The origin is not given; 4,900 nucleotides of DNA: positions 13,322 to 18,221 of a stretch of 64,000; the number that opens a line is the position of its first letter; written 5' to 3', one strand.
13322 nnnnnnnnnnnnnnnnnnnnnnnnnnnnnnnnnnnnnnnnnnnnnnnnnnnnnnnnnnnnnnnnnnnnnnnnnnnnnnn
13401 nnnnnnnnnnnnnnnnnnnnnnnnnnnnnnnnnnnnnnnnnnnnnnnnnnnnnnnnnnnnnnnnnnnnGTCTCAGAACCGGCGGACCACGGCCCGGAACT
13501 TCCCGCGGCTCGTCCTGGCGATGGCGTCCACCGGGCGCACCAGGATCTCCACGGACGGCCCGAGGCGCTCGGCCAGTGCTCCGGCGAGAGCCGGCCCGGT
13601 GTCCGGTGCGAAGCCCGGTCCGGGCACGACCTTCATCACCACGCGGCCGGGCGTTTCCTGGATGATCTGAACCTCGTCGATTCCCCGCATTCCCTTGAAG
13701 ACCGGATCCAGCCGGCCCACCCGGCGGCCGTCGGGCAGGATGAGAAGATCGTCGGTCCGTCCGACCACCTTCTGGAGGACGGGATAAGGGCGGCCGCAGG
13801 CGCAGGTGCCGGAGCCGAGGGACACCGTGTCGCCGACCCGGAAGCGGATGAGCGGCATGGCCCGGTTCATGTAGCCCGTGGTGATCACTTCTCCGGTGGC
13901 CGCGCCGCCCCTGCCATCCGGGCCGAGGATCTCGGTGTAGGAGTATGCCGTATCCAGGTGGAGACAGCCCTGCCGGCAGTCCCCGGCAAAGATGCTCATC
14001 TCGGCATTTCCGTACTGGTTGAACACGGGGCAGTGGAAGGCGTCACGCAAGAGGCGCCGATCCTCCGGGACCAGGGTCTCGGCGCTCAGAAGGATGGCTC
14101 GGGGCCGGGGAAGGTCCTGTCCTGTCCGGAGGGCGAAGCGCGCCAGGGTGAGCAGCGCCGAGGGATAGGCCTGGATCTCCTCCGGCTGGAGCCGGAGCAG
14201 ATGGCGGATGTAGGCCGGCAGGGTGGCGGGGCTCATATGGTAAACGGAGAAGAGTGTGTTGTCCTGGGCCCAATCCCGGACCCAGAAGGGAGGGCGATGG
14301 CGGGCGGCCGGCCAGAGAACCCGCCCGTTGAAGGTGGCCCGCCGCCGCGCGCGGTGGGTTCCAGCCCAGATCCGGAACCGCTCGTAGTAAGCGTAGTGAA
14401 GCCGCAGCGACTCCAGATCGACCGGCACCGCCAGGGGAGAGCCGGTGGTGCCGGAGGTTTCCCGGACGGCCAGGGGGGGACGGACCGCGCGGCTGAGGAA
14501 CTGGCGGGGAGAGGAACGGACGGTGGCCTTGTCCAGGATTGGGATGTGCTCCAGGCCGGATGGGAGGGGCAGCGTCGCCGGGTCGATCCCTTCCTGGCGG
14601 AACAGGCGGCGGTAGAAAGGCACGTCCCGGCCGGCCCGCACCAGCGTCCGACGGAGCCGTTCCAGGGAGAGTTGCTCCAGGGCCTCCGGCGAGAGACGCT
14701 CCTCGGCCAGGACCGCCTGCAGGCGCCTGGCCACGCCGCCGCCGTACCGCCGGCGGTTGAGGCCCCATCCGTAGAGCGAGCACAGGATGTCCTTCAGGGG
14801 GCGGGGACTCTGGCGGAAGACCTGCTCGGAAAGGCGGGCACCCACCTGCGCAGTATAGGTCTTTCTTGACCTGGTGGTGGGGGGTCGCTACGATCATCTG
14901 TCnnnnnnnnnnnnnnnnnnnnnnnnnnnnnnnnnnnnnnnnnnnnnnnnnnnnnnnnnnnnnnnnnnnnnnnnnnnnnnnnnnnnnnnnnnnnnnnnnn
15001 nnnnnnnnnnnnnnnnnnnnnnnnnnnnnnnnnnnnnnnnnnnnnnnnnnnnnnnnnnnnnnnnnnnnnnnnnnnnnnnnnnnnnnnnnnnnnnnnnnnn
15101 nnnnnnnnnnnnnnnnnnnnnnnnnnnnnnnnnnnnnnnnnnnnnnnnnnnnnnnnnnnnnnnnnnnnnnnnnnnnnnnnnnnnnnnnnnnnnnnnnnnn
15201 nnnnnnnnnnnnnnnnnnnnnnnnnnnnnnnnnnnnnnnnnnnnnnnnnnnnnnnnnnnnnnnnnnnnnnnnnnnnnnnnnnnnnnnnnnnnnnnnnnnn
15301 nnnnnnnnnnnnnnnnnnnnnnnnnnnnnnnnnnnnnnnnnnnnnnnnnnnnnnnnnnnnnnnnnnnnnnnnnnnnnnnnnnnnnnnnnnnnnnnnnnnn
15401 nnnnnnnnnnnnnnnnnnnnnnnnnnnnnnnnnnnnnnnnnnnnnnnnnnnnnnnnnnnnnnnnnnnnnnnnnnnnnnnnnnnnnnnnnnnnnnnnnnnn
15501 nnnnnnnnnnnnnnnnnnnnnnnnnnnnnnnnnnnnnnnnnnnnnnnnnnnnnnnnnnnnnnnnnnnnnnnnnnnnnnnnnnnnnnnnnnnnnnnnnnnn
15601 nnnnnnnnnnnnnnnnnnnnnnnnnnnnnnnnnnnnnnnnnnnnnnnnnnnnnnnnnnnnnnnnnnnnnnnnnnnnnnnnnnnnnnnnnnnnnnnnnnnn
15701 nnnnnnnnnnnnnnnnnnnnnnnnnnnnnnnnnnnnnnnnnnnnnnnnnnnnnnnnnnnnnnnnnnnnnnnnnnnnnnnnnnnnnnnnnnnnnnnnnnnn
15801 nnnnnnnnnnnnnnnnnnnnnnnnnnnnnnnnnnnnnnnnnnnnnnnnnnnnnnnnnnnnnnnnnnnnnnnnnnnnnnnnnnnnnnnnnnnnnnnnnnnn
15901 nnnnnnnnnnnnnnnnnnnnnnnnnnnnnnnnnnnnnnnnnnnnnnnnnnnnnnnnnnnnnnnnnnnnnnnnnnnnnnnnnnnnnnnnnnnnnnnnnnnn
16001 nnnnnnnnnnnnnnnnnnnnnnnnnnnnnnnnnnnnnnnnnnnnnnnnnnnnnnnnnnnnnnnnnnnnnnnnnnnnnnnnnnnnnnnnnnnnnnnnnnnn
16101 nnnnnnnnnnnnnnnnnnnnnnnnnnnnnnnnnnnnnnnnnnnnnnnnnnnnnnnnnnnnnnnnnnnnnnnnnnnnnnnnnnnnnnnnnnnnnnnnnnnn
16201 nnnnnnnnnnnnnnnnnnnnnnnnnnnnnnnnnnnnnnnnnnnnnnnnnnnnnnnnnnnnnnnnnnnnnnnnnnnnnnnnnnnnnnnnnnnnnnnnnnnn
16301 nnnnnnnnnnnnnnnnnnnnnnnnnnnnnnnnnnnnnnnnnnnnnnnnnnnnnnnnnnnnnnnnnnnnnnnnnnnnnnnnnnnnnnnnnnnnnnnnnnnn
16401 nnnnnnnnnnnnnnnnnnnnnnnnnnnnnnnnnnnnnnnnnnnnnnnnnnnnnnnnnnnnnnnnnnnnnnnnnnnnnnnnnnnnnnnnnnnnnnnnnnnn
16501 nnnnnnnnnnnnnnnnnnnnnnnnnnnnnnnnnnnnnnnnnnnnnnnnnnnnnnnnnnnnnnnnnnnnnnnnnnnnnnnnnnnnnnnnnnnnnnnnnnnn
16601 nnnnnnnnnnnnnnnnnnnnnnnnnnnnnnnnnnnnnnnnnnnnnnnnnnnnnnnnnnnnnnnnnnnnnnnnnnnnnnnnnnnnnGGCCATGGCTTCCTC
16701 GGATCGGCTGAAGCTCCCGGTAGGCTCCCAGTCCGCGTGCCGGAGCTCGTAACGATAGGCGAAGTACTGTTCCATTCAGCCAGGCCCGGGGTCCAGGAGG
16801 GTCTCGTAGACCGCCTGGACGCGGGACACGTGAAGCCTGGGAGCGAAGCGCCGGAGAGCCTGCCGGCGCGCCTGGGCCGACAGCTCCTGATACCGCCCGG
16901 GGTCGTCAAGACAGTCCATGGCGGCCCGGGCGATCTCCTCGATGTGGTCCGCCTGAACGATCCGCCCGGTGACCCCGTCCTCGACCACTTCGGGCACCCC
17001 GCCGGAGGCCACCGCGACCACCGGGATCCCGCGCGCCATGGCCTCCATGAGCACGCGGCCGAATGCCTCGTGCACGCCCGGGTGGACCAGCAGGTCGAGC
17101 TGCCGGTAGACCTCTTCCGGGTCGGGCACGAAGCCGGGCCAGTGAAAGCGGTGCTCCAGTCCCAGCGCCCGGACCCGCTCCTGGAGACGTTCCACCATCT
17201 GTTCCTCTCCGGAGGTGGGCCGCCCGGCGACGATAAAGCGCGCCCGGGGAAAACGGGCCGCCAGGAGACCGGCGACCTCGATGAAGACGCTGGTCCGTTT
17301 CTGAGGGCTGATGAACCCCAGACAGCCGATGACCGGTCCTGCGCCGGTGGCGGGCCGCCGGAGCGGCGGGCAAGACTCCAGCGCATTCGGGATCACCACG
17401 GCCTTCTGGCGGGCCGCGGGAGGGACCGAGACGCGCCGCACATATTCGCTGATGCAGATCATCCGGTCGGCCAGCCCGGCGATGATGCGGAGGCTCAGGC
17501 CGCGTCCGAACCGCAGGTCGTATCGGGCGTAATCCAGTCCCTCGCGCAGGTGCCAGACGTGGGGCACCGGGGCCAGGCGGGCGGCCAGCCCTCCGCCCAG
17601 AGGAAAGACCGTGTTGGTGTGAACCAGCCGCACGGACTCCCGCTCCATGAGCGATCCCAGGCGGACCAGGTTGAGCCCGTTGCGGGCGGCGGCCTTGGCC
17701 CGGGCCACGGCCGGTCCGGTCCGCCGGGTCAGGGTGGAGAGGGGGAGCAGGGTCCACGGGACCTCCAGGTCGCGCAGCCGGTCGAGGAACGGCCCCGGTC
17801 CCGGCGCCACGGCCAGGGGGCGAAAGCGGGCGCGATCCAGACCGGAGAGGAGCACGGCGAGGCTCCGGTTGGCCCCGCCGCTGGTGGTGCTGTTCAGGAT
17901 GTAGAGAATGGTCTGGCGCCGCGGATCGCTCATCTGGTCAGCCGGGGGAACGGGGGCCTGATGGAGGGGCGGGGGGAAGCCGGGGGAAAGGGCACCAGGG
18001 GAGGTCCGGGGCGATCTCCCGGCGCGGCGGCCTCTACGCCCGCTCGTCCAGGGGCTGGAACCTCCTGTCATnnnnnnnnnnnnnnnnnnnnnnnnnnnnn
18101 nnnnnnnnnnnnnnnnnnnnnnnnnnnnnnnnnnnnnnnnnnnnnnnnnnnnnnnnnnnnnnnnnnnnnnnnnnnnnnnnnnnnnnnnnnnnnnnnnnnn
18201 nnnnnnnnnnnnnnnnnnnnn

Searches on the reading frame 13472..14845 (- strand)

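Call 43: search_protein_families(library=pfam, proteins=[window:13472-14845:-], max_evalue=0.001)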
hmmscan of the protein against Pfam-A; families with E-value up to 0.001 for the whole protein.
window:13472-14845:- (457 aa): 1 family
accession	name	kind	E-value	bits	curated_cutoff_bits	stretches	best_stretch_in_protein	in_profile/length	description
PF00501.34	AMP-binding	-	3e-05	23.4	29.9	1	130-290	170-329/384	AMP-binding enzyme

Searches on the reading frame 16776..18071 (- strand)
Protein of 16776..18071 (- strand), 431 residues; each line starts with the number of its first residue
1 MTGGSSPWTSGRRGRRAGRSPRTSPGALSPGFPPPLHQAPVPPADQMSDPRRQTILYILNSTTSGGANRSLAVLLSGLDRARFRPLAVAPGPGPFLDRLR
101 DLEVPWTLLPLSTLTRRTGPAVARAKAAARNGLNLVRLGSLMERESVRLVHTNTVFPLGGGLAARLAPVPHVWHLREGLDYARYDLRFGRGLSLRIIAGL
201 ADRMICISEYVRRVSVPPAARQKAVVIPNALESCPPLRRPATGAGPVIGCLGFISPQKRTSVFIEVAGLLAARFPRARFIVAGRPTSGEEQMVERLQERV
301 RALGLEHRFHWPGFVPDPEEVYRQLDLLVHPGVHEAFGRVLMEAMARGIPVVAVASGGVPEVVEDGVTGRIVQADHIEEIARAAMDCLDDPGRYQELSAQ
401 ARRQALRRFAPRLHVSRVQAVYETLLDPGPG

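Call 43: search_protein_families(library=pfam, proteins=[window:16776-18071:-], max_evalue=0.001)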
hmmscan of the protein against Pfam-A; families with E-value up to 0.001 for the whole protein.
window:16776-18071:- (431 aa): 6 families
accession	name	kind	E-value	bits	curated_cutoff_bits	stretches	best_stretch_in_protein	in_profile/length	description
PF00534.26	Glycos_transf_1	-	4.3e-35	121.2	26.4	1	246-403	16-171/172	Glycosyl transferases group 1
PF13692.12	Glyco_trans_1_4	-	6.8e-31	107.9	27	1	246-390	2-142/142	Glycosyl transferases group 1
PF13439.12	Glyco_transf_4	-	9.3e-13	49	28.5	1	65-230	2-165/170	Glycosyltransferase Family 4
PF20706.3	GT4-conflict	-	1.3e-09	38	26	1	236-404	188-371/385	Family 4 Glycosyltransferase in conflict systems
PF13579.12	Glyco_trans_4_4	-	3.2e-08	34.5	29.7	1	65-229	1-157/158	Glycosyl transferase 4-like domain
PF13524.12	Glyco_trans_1_2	-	0.00015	22.2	25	1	341-410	67-134/144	Glycosyl transferase-like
